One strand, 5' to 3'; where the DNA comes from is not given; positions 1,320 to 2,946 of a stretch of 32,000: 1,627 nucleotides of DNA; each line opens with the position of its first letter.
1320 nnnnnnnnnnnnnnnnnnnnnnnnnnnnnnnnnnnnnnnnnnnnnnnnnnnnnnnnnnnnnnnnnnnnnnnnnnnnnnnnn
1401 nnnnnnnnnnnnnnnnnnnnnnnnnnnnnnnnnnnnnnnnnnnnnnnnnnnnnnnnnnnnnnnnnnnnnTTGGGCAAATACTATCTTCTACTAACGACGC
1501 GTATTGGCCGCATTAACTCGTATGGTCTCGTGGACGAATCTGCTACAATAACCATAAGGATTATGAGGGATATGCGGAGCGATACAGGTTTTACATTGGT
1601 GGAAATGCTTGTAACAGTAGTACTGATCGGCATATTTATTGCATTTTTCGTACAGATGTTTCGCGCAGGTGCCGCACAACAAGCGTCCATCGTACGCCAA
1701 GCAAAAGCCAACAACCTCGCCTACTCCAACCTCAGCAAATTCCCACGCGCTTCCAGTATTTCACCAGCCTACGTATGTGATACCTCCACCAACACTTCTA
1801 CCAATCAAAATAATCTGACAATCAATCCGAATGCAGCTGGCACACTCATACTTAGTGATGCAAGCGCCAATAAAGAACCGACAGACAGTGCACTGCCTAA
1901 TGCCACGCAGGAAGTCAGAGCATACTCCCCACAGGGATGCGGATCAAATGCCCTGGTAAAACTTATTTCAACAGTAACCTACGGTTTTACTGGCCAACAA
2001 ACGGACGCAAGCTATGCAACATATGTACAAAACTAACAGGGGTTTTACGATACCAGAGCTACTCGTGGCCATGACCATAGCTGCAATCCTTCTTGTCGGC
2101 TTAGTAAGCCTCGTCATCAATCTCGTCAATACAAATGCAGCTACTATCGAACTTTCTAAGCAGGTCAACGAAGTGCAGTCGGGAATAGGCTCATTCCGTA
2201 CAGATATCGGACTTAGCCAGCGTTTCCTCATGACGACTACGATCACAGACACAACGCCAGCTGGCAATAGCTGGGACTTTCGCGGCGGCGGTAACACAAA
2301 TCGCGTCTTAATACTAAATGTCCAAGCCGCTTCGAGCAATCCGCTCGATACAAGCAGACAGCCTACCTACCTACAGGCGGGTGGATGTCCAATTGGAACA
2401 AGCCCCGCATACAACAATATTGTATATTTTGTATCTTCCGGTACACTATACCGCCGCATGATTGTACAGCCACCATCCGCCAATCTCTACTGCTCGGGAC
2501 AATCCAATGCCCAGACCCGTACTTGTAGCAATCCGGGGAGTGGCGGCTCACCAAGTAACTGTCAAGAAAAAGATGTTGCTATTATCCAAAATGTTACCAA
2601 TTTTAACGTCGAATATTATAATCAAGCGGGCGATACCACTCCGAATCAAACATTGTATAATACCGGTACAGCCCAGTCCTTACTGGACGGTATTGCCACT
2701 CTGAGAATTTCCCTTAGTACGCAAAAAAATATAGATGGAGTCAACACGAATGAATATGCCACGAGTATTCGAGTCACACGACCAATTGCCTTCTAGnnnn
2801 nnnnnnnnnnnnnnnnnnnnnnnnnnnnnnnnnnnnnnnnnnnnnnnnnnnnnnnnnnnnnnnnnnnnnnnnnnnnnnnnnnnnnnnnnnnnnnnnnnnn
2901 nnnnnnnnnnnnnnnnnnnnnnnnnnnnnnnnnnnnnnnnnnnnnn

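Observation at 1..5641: Pilin-anchored RCC1 double beta-propellers in a minor-pilin operon, present as tandem paralogues (candidate pilus-tip adhesins)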

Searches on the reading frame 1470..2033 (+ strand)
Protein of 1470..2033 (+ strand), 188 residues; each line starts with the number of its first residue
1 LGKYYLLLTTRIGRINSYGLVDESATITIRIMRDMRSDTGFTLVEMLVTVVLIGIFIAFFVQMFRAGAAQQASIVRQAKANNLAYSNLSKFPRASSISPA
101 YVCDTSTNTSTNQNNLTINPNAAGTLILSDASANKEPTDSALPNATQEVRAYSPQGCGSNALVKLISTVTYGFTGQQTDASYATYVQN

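Call 6: search_protein_families(library=pfam, proteins=[window:1470-2033:+], max_evalue=0.01)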
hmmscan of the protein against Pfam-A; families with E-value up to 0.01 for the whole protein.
window:1470-2033:+ (188 aa): 1 family
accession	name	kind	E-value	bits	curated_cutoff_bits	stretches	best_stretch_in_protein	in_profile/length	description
PF07963.17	N_methyl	-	1.1e-06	28.4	21.2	1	35-59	1-25/27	Prokaryotic N-terminal methylation motif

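Call 7: search_protein_families(library=ncbifam, proteins=[window:1470-2033:+], max_evalue=0.01)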
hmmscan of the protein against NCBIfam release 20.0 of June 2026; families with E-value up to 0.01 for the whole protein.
window:1470-2033:+ (188 aa): 8 families
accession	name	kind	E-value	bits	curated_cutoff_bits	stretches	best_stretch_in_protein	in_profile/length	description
TIGR01708.2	typeII_sec_gspH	equivalog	2.6e-06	27.6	80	1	39-78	2-40/169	type II secretion system minor pseudopilin GspH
TIGR02523.1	type_IV_pilV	equivalog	4.1e-06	27.3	52.2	1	39-159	2-117/139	type IV pilus modification protein PilV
TIGR02532.1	IV_pilin_GFxxxE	domain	9.8e-06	25.2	16.3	1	39-59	2-22/24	prepilin-type N-terminal cleavage/methylation domain-containing protein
NF041013.1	T4P_ComGE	equivalog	0.00022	21.2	49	1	40-89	5-54/83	competence type IV pilus minor pilin ComGE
NF040999.1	pilin_ComGC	equivalog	0.00045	20.4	75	1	39-61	2-24/84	competence type IV pilus major pilin ComGC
TIGR01710.1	typeII_sec_gspG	equivalog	0.00059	19.9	88.85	1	40-78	2-42/134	type II secretion system major pseudopilin GspG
NF041002.1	pilin_ComGF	equivalog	0.0052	17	80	1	39-72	2-35/139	competence type IV pilus minor pilin ComGF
NF007800.0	PRK10506.1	equivalog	0.0079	16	158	0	34-77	4-45/163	prepilin peptidase-dependent protein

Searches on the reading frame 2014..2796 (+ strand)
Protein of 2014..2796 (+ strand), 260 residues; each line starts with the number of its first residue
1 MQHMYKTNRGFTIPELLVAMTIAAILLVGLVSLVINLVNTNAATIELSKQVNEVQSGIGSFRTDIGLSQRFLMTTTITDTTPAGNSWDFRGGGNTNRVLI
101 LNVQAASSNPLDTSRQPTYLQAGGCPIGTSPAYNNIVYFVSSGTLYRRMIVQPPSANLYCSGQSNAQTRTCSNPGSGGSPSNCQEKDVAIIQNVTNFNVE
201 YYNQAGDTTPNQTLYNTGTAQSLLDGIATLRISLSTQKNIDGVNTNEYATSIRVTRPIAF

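Call 6: search_protein_families(library=pfam, proteins=[window:2014-2793:+], max_evalue=0.01)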
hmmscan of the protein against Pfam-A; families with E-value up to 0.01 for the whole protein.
window:2014-2793:+ (260 aa): 1 family
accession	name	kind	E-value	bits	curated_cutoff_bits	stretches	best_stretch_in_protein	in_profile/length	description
PF07963.17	N_methyl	-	6e-07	29.2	21.2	1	6-30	2-26/27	Prokaryotic N-terminal methylation motif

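Call 7: search_protein_families(library=ncbifam, proteins=[window:2014-2793:+], max_evalue=0.01)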
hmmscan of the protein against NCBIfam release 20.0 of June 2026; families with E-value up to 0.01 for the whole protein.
window:2014-2793:+ (260 aa): 6 families
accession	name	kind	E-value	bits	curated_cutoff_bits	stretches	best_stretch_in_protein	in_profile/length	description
TIGR02532.1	IV_pilin_GFxxxE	domain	1.9e-06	27.5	16.3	1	9-30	2-23/24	prepilin-type N-terminal cleavage/methylation domain-containing protein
NF038304.1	EPS_HpsC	equivalog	8.7e-06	25.5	200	1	4-58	16-70/318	hormogonium polysaccharide secretion pseudopilin HpsC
NF007848.0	PRK10557.1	equivalog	0.00023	20.5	120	1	3-38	5-40/192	prepilin peptidase-dependent protein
TIGR01711.1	gspJ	equivalog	0.00042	20.2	64.85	1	9-66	1-58/192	type II secretion system minor pseudopilin GspJ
TIGR02599.1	TIGR02599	subfamily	0.0021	17.4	256.5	1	10-55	1-46/361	Verru_Chthon cassette protein C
NF007800.0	PRK10506.1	equivalog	0.0044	16.9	158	0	2-28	2-28/163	prepilin peptidase-dependent protein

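Call 10: find_encoding_contigs(protein=window:2014-2796:+, flank=10000, max_places=6)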
Protein window:2014-2796:+ (260 aa): 7 contigs read that carry it; 6 places shown.
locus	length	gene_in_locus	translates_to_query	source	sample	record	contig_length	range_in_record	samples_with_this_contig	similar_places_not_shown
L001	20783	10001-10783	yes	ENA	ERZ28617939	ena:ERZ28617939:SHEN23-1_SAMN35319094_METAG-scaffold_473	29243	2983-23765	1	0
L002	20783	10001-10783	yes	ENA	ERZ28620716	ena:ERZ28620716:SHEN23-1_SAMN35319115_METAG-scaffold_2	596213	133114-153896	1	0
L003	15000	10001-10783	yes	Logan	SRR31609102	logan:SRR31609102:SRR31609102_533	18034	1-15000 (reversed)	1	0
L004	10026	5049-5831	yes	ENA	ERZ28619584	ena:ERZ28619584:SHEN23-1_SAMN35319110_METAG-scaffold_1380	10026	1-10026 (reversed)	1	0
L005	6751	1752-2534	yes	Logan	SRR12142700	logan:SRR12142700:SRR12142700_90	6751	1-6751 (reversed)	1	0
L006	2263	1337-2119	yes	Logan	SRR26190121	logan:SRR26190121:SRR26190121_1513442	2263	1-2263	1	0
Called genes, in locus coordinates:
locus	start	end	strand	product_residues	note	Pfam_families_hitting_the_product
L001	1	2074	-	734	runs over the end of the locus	PF00512:HisKA, PF02518:HATPase_c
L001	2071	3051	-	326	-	PF08242:Methyltransf_12 (faint)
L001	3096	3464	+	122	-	PF00072:Response_reg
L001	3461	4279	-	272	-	PF00763:THF_DHG_CYH, PF02882:THF_DHG_CYH_C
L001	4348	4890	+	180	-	PF18936:DUF5684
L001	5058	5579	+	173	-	PF07963:N_methyl (weak)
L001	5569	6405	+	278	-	PF07963:N_methyl (weak)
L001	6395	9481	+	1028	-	PF25390:WD40_RLD, PF25384:Alsin_RLD (faint), PF25390:WD40_RLD, PF00415:RCC1, PF25390:WD40_RLD, PF00415:RCC1, PF13540:RCC1_2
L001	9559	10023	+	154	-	PF07963:N_methyl (weak)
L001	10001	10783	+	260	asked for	PF07963:N_methyl (weak)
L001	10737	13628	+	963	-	PF25390:WD40_RLD, PF00415:RCC1 (weak), PF25390:WD40_RLD, PF00415:RCC1, PF00415:RCC1, PF13540:RCC1_2, PF25390:WD40_RLD, PF00415:RCC1, +3 more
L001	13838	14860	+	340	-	PF01565:FAD_binding_4, PF02873:MurB_C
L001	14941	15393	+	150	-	PF07963:N_methyl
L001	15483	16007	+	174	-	PF07963:N_methyl (weak)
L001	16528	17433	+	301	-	-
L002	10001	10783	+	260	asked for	PF07963:N_methyl (weak)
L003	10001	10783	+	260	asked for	PF07963:N_methyl (weak)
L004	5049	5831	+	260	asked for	PF07963:N_methyl (weak)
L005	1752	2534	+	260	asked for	PF07963:N_methyl (weak)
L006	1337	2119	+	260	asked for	PF07963:N_methyl (weak)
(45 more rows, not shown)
